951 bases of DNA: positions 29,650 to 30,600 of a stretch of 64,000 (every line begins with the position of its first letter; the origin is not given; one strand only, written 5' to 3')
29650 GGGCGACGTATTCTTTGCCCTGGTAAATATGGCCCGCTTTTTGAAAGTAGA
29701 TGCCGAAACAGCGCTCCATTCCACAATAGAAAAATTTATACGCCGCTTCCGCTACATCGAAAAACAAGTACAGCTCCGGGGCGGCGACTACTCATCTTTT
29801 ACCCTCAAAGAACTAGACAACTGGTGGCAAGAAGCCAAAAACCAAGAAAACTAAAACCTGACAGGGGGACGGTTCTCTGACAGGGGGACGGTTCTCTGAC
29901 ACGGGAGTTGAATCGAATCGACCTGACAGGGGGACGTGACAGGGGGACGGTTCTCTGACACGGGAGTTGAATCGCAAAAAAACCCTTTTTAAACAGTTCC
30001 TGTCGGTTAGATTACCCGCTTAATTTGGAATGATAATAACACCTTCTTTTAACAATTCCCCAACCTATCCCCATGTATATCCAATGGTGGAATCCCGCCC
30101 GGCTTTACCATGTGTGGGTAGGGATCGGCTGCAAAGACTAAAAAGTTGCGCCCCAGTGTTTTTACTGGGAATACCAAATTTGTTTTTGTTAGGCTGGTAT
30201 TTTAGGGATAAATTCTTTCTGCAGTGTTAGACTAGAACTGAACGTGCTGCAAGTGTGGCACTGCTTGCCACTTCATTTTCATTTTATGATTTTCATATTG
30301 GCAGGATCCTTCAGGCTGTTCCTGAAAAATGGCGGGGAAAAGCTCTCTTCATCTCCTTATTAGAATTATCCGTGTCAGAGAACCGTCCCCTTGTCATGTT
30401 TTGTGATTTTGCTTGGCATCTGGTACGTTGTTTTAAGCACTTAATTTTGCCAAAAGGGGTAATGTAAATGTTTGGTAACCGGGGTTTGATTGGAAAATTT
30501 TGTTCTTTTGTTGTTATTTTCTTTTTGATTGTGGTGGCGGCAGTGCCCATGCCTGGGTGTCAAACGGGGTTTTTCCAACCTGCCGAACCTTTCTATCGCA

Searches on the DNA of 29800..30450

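Call 40: search_rna_families(source=window, start=29800, end=30450, threshold=evalue, max_evalue=10)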
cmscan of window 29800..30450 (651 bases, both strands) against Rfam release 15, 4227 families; matches with E-value up to 10: 2.
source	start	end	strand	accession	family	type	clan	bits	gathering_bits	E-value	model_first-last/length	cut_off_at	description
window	30205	30366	-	RF01500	Afu_198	Gene; snRNA; snoRNA; CD-box;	-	16.9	40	0.82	1-149/149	no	A. fumigatus snoRNA Afu_198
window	30342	30356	-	RF01128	sR43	Gene; snRNA; snoRNA; CD-box;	-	10.3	45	7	1-56/56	no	Small nucleolar RNA sR42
